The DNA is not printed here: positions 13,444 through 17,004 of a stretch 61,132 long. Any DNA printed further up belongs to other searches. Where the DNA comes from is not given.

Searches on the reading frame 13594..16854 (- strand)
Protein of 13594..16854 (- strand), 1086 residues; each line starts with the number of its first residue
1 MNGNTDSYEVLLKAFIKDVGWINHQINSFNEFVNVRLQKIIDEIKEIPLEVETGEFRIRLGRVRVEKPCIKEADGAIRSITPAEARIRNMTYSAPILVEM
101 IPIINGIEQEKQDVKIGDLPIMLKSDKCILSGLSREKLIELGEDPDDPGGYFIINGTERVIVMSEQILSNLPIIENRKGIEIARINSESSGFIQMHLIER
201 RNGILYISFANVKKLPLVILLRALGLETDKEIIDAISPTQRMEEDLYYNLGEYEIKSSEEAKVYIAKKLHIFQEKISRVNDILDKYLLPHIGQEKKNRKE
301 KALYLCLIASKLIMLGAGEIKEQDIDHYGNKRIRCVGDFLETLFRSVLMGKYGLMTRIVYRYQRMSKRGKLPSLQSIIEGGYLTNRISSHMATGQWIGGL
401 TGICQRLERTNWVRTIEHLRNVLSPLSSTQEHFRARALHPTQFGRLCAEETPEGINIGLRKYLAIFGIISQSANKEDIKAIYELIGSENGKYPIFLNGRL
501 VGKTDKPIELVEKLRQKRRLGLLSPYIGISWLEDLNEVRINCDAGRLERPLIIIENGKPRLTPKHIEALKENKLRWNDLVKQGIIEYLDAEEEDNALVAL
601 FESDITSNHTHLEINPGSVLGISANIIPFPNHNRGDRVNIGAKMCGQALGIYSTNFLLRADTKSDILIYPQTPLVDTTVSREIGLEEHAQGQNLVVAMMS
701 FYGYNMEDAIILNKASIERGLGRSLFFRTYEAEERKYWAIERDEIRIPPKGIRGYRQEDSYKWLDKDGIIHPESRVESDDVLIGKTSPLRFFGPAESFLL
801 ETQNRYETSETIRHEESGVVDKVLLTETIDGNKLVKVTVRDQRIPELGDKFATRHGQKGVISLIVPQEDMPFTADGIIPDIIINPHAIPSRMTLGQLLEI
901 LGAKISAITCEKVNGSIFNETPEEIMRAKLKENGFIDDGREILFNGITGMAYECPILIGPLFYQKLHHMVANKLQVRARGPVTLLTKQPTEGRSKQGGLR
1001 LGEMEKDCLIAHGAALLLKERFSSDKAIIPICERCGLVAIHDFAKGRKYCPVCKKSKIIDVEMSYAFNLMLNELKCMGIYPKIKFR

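Call 58: search_protein_families(library=pfam, proteins=[window:13594-16854:-], max_evalue=0.00001)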
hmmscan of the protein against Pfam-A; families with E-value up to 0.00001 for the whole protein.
window:13594-16854:- (1086 aa): 7 families
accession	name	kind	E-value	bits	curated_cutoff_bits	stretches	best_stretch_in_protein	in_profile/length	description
PF00562.33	RNA_pol_Rpb2_6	-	1.8e-125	419.4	23.4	1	624-995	2-373/373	RNA polymerase Rpb2, domain 6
PF04563.20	RNA_pol_Rpb2_1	-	3.7e-50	170.7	28.2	1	22-349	3-170/203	RNA polymerase beta subunit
PF04560.25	RNA_pol_Rpb2_7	-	5.6e-24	84.8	32.1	1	997-1084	1-85/87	RNA polymerase Rpb2, domain 7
PF04561.19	RNA_pol_Rpb2_2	-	5.6e-23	82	21.7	1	178-334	14-190/190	RNA polymerase Rpb2, domain 2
PF04566.18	RNA_pol_Rpb2_4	-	1.2e-19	70.5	28.7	1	494-555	1-62/62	RNA polymerase Rpb2, domain 4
PF04565.21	RNA_pol_Rpb2_3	-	4.1e-19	68.9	21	1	405-466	1-65/68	RNA polymerase Rpb2, domain 3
PF04567.22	RNA_pol_Rpb2_5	-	7.6e-09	36.7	21.1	1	576-609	1-34/66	RNA polymerase Rpb2, domain 5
